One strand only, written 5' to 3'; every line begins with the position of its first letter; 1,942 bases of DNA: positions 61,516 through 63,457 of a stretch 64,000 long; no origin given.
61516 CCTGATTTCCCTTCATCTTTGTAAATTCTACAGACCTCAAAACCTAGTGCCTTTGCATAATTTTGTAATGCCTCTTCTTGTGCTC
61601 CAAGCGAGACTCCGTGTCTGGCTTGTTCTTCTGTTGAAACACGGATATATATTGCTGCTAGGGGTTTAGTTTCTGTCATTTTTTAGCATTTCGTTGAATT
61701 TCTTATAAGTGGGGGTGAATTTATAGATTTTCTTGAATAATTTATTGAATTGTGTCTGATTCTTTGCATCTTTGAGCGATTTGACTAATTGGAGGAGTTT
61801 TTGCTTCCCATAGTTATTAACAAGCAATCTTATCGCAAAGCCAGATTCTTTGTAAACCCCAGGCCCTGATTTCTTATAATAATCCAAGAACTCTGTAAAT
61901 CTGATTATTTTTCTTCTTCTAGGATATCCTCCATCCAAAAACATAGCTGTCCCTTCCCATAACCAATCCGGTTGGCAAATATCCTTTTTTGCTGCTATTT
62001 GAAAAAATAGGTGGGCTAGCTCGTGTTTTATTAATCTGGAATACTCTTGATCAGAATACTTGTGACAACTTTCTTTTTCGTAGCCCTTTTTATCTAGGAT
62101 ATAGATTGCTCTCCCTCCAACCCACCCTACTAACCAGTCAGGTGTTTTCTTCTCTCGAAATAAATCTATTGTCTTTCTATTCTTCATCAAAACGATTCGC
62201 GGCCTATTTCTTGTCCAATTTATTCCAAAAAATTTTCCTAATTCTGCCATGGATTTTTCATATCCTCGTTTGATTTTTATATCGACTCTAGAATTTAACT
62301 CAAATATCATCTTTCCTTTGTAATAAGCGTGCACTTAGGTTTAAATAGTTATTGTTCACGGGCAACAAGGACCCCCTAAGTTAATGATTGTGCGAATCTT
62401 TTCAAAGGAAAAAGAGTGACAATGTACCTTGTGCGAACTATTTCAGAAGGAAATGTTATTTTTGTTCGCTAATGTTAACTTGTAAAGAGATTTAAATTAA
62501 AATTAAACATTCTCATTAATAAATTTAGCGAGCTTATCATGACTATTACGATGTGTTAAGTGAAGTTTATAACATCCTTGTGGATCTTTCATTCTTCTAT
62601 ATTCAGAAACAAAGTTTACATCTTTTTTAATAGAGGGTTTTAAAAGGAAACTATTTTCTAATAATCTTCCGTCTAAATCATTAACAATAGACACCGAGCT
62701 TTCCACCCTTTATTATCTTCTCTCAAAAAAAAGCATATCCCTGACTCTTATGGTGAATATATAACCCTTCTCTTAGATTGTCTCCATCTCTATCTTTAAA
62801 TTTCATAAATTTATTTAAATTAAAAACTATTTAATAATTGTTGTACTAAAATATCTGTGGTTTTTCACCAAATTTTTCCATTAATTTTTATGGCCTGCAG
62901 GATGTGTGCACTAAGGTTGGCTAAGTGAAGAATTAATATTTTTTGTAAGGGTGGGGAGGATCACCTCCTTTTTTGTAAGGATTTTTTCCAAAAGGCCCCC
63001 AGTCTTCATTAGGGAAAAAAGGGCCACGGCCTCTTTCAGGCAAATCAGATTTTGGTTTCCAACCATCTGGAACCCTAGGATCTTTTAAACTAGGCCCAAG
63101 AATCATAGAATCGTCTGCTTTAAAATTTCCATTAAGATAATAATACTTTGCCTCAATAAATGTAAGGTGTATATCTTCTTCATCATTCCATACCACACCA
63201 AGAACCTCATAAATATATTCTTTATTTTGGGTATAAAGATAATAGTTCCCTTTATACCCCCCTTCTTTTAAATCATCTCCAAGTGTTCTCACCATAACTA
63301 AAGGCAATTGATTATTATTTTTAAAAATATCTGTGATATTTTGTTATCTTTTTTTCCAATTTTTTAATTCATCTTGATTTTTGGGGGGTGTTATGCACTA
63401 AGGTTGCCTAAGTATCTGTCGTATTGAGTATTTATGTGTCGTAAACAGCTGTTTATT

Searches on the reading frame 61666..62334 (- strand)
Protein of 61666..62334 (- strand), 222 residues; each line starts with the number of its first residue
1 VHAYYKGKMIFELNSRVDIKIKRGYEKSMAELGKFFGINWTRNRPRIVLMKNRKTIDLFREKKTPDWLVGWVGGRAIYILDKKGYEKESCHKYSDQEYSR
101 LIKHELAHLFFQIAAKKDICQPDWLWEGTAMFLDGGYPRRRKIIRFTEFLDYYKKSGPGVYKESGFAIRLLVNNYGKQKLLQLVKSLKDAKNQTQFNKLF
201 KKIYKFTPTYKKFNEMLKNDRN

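Call 4: search_protein_families(library=pfam, proteins=[window:61666-62334:-], max_evalue=0.01)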
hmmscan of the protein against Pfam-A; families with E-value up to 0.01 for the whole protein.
window:61666-62334:- (222 aa): 1 family
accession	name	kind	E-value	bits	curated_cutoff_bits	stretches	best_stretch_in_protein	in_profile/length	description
PF13485.12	Peptidase_MA_2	-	5.9e-07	29.9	32.4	0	161-205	144-185/201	Peptidase MA superfamily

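Call 20: search_protein_families(library=ncbifam, proteins=[window:61666-62310:-], max_evalue=0.01)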
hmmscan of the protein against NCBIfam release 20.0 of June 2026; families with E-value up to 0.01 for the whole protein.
window:61666-62310:- (214 aa): 1 family
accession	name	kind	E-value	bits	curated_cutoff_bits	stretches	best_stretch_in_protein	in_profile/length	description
NF033876.2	flagella_HExxH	equivalog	2.9e-06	27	205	1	86-197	125-246/384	flagellinolysin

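Call 21: search_protein_families(library=phrogs, proteins=[window:61666-62310:-], max_evalue=0.01)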
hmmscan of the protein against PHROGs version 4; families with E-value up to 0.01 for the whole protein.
window:61666-62310:- (214 aa): 0 families

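Call 60: find_related_loci(query=window:61666-62310:-, collection=viral_contigs, flank=5000)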
Query window:61666-62310:- (214 aa) in viral_contigs; peptide patterns used: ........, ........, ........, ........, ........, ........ (x = any residue, [..] = any of these).
5 stretches matched a pattern, but none encodes a relative of the query by tblastn (E <= 1e-3).

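Call 64: find_homologous_proteins(query=window:61666-62310:-, max_evalue=0.001)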
Query window:61666-62310:- (214 aa): 74 proteins with E <= 0.001 among 130 candidates.
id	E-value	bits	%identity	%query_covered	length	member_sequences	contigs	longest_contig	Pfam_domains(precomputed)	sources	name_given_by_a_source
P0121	1.0e-141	488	100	100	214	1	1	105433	PF13485.12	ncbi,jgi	-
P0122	3.2e-75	270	60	98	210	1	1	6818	-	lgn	-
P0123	7.9e-71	256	58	98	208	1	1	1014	PF13485.12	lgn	-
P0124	7.5e-69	250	53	98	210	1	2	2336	PF13485.12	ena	-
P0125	2.4e-68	248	56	96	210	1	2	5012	PF13485.12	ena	-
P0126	5.2e-68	247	57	96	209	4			PF13485.12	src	-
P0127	1.1e-67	246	53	99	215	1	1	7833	PF13485.12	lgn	-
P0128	6.6e-66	240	54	100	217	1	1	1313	PF13485.12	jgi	jgi:hypothetical protein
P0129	2.1e-65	238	55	96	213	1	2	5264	PF13485.12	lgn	-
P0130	7.3e-65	237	53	98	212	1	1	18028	PF13485.12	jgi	jgi:hypothetical protein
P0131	1.6e-64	235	54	96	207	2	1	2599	PF13485.12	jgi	-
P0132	5.2e-64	234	52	98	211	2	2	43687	PF13485.12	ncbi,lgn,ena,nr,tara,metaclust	ncbi:hypothetical protein CMI42_00210 [Candidatus Pacearchaeota archaeon]|nr:hypothetical protein [C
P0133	2.4e-63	232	52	98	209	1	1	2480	PF13485.12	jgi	-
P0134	2.4e-63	232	50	97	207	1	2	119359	PF13485.12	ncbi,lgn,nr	ncbi:MAG: hypothetical protein PHH54_01935 [Candidatus Nanoarchaeia archaeon]|nr:hypothetical protei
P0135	1.5e-62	229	52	98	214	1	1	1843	PF13485.12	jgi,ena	-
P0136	2.5e-61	225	51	98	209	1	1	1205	PF13485.12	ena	-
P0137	2.2e-60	222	50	96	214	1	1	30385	PF13485.12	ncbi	-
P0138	2.7e-60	222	49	98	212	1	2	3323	PF13485.12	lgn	-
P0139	2.0e-59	219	51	96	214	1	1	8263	PF13485.12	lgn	-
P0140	2.1e-59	219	48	98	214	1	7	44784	PF13485.12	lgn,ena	-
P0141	2.8e-59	218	51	96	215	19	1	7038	PF13485.12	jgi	-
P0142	7.0e-59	217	51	96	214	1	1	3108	PF13485.12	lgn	-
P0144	1.2e-58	216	49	98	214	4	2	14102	PF13485.12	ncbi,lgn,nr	ncbi:MAG: hypothetical protein PHO02_06830 [Candidatus Nanoarchaeia archaeon]|nr:hypothetical protei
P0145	1.2e-58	216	48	97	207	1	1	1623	PF13485.12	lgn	-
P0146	1.8e-58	216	50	96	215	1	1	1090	PF13485.12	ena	-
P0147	3.6e-58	215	47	96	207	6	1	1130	PF13485.12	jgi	-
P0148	4.0e-58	215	49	96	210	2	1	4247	PF13485.12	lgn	-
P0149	1.9e-57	212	50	96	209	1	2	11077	PF13485.12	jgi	jgi:hypothetical protein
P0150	4.6e-57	211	50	90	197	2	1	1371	PF13485.12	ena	-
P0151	1.2e-56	210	50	96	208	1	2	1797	PF13485.12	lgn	-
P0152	6.1e-56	207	48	98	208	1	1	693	PF13485.12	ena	-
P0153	7.0e-56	207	54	86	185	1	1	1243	PF13485.12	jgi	jgi:hypothetical protein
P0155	5.2e-55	204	49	89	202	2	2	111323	PF13485.12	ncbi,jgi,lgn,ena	-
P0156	2.1e-54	202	52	91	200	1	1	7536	PF13485.12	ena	-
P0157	2.1e-54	202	45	96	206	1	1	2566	PF13485.12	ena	-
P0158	3.2e-54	202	47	96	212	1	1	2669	PF13485.12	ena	-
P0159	1.4e-53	200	51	86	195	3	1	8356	PF13485.12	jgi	jgi:hypothetical protein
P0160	1.1e-52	197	47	98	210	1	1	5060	PF13485.12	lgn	-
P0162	2.6e-52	196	50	86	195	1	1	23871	PF13485.12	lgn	-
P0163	2.6e-52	196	45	98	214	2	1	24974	PF13485.12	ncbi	-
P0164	3.4e-52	195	50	96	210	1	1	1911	PF13485.12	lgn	-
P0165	3.7e-52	195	46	96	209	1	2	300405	PF13485.12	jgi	jgi:hypothetical protein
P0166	3.8e-52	195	46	96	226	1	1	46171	PF13485.12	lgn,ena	-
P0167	1.0e-51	194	47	100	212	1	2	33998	PF13485.12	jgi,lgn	jgi:hypothetical protein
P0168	1.8e-51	193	47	96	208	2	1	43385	PF13485.12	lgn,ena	-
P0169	1.2e-50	190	47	96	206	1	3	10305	PF13485.12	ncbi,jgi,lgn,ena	-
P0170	2.5e-50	189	50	88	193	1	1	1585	PF13485.12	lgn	-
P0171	3.1e-50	189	45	92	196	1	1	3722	PF13485.12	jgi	jgi:hypothetical protein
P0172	3.3e-50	189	47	99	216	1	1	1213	PF13485.12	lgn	-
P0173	3.5e-50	189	44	100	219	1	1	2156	PF13485.12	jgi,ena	-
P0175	2.1e-49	186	47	96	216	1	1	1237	PF13485.12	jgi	jgi:hypothetical protein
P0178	7.2e-47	178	39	98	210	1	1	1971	PF13485.12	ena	-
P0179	4.2e-46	175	43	96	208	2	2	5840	PF13485.12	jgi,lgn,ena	-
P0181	3.0e-45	172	43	96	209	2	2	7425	PF13485.12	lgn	-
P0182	2.8e-44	169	43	96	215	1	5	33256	PF13485.12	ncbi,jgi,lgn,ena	-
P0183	3.3e-44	169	43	96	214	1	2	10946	PF13485.12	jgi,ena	-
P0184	1.1e-43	167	39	97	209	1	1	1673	PF13485.12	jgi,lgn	-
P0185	1.2e-43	167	38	97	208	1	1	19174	PF13485.12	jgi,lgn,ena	-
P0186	2.9e-42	163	42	97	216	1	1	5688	PF13485.12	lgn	-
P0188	4.9e-42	162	40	88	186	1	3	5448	PF13485.12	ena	-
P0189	2.6e-40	156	43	98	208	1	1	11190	PF13485.12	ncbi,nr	ncbi:MAG: hypothetical protein PHN56_02000 [Candidatus Nanoarchaeia archaeon]|nr:hypothetical protei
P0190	2.4e-39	153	42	91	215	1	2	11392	PF13485.12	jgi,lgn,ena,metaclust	metaclust:\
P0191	1.2e-38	151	41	88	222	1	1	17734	PF13485.12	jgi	-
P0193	6.0e-37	145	39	97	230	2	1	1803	PF13485.12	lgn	-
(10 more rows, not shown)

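Call 65: find_encoding_contigs(protein=P0122, flank=6000, max_places=2)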
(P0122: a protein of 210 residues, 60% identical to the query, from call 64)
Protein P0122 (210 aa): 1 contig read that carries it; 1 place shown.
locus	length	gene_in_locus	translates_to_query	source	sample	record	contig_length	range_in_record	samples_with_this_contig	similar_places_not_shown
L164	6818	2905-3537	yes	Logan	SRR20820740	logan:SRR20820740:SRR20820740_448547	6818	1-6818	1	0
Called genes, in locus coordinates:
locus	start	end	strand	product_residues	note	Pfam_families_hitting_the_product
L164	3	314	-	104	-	?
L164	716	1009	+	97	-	-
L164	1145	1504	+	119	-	-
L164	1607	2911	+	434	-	PF05175:MTS, PF03602:Cons_hypoth95, PF06325:PrmA, PF13489:Methyltransf_23, PF13847:Methyltransf_31, PF08241:Methyltransf_11, PF08242:Methyltransf_12, PF13649:Methyltransf_25, +5 more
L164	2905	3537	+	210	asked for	-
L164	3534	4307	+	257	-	-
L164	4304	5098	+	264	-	PF00239:Resolvase, PF07508:Recombinase (weak)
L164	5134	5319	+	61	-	-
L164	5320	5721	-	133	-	PF00380:Ribosomal_S9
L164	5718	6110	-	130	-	PF00572:Ribosomal_L13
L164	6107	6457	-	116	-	PF17135:Ribosomal_L18, PF00828:Ribosomal_L27A (weak)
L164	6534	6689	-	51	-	-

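Call 66: find_encoding_contigs(protein=P0134, flank=6000, max_places=2)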
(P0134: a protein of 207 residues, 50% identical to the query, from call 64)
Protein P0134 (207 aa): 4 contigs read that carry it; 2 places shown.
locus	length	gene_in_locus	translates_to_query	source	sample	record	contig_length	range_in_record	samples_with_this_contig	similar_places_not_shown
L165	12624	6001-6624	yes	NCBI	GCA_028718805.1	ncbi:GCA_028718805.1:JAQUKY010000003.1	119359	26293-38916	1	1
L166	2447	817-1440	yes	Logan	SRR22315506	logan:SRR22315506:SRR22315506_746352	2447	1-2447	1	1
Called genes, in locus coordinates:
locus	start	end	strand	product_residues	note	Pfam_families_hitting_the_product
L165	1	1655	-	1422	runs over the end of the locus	PF01326:PPDK_N, PF00391:PEP-utilizers, PF14528:LAGLIDADG_3 (weak), PF00391:PEP-utilizers, PF02896:PEP-utilizers_C, PF23477:zf_Tbcl_2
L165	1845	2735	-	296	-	-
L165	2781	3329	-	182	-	PF00252:Ribosomal_L16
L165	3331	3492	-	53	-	-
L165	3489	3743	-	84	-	PF01247:Ribosomal_L35Ae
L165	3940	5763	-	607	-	-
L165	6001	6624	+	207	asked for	PF13485:Peptidase_MA_2 (faint)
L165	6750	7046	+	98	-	-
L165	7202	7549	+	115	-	-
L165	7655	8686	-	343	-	PF00709:Adenylsucc_synt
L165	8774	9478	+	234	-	PF00293:NUDIX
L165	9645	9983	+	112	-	-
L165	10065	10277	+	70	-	PF14076:DUF4258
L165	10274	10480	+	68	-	PF10049:DUF2283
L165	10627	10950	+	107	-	-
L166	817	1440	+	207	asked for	PF13485:Peptidase_MA_2 (faint)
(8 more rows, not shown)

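Call 67: find_encoding_contigs(protein=P0130, flank=6000, max_places=2)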
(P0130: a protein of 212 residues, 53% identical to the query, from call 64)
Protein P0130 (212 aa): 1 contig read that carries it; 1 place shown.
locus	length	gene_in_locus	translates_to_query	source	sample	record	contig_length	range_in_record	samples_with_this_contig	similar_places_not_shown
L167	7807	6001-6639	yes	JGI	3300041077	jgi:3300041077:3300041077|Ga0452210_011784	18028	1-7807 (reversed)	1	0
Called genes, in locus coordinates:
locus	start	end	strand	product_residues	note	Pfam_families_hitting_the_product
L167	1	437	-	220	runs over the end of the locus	-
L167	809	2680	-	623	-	-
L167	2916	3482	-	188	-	PF02089:Palm_thioest (weak)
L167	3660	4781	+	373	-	PF01757:Acyl_transf_3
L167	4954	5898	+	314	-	-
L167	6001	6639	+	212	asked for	PF13485:Peptidase_MA_2 (weak)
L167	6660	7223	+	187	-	PF06821:Ser_hydrolase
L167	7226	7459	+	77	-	-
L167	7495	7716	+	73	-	-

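Call 83: search_solved_structures(query=window:61666-62310:-, max_evalue=1)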
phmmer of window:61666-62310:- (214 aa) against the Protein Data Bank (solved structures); distinct sequences matched with E-value up to 1: 0.

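Call 84: search_protein_families(library=padloc, proteins=[window:61666-62310:-], max_evalue=0.01)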
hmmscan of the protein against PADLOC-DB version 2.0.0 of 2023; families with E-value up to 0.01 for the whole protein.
window:61666-62310:- (214 aa): 0 families

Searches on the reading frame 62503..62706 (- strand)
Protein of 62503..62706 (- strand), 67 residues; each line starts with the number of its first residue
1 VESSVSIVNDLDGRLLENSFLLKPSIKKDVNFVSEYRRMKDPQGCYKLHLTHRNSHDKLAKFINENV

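Call 20: search_protein_families(library=ncbifam, proteins=[window:62503-62706:-], max_evalue=0.01)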
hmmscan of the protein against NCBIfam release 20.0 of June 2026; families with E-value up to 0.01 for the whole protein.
window:62503-62706:- (67 aa): 0 families

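Call 21: search_protein_families(library=phrogs, proteins=[window:62503-62706:-], max_evalue=0.01)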
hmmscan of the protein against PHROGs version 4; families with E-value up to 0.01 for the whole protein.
window:62503-62706:- (67 aa): 0 families

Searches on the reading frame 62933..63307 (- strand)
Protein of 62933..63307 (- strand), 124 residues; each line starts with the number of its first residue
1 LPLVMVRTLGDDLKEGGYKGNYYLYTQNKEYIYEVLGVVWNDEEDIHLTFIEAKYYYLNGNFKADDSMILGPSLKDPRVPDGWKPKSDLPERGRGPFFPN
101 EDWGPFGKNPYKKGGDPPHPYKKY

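Call 4: search_protein_families(library=pfam, proteins=[window:62933-63307:-], max_evalue=0.01)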
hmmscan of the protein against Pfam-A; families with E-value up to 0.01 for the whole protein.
window:62933-63307:- (124 aa): 0 families

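Call 11: find_encoding_contigs(protein=window:62933-63295:-, flank=10000, max_places=10)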
Protein window:62933-63295:- (120 aa): 1 contig read that carries it; 1 place shown.
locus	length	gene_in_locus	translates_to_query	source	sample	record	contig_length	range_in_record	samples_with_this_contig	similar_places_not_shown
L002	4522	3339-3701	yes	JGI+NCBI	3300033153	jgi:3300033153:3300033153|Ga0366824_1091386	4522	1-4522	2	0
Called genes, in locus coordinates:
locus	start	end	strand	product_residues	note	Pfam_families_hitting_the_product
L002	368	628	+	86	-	PF05239:PRC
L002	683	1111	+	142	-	-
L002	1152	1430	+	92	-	-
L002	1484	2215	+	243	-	-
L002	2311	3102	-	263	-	-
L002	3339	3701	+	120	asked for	-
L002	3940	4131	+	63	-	-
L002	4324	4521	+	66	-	?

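Call 20: search_protein_families(library=ncbifam, proteins=[window:62933-63295:-], max_evalue=0.01)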
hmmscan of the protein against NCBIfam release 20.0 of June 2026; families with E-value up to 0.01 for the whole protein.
window:62933-63295:- (120 aa): 0 families

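Call 21: search_protein_families(library=phrogs, proteins=[window:62933-63295:-], max_evalue=0.01)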
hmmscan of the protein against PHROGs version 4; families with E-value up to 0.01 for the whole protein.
window:62933-63295:- (120 aa): 0 families

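Call 35: search_protein_families(library=pfam, proteins=[L002:1484-2215:+, L002:1152-1430:+, L002:683-1111:+, L002:368-628:+], max_evalue=0.01)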
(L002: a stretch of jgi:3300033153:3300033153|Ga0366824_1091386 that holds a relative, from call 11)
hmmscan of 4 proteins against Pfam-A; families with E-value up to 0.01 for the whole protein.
L002:1484-2215:+ (243 aa): 1 family
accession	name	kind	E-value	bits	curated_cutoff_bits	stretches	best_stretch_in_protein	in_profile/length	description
PF01325.25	Fe_dep_repress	-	0.0042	17.7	26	0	167-207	10-50/60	Iron dependent repressor, N-terminal DNA binding domain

L002:1152-1430:+ (92 aa): 2 families
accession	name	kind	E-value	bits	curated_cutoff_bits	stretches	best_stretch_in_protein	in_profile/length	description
PF01978.25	TrmB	-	0.0015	18.8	25.6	1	29-82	25-63/68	Sugar-specific transcriptional regulator TrmB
PF07381.18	EarA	-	0.0056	16.9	22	0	10-41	9-40/90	EarA-like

L002:683-1111:+ (142 aa): 0 families

L002:368-628:+ (86 aa): 1 family
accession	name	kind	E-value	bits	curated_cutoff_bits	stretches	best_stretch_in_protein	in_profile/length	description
PF05239.21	PRC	-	6e-09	36.2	21.2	1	9-81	7-72/78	PRC-barrel domain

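Call 36: search_protein_families(library=ncbifam, proteins=[L002:683-1111:+, L002:1484-2215:+], max_evalue=0.001)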
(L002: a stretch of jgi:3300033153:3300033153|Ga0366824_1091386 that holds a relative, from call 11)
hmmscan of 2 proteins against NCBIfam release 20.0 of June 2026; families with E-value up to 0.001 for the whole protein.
L002:683-1111:+ (142 aa): 0 families

L002:1484-2215:+ (243 aa): 0 families

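Call 68: find_homologous_proteins(query=window:62933-63295:-, max_evalue=0.001)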
Query window:62933-63295:- (120 aa): 2 proteins with E <= 0.001 among 3 candidates.
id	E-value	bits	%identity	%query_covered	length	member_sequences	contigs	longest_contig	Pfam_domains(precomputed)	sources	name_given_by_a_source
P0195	1.6e-78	280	100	100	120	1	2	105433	-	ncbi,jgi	-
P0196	3.0e-7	49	93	23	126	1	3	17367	-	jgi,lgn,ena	-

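Call 70: find_encoding_contigs(protein=P0196, flank=6000, max_places=2)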
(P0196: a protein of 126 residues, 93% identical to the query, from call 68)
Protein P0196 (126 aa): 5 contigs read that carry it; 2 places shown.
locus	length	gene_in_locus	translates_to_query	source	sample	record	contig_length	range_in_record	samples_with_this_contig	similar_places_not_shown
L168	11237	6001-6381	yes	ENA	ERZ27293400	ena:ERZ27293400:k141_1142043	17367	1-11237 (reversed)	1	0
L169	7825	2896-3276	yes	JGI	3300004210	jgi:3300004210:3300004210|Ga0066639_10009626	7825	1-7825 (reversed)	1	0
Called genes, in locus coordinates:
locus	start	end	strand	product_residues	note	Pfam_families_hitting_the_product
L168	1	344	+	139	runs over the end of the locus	-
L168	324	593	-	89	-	-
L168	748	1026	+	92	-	-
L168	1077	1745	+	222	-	-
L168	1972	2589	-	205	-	-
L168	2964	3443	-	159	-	PF23477:zf_Tbcl_2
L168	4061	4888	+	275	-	PF13495:Phage_int_SAM_4, PF00589:Phage_integrase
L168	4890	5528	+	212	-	PF01844:HNH, PF07508:Recombinase (weak)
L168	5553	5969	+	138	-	PF21818:DUF6884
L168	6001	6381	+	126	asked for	-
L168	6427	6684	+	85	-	-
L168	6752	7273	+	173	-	-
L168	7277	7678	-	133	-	PF00380:Ribosomal_S9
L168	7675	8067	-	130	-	PF00572:Ribosomal_L13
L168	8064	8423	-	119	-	PF17135:Ribosomal_L18 (weak), PF00828:Ribosomal_L27A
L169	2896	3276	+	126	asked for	-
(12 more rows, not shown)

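Call 84: search_protein_families(library=padloc, proteins=[window:62933-63295:-, L002:1484-2215:+, L002:683-1111:+], max_evalue=0.01)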
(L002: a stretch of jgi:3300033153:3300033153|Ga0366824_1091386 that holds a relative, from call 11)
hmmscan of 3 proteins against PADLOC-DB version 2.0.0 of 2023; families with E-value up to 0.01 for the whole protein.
window:62933-63295:- (120 aa): 0 families

L002:1484-2215:+ (243 aa): 1 family
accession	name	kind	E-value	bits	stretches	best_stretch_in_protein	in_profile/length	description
PDLC00507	JetC1|JetC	-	0.0078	12.5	1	4-161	752-916/1215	DUF3584 domain; MukB-like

L002:683-1111:+ (142 aa): 0 families
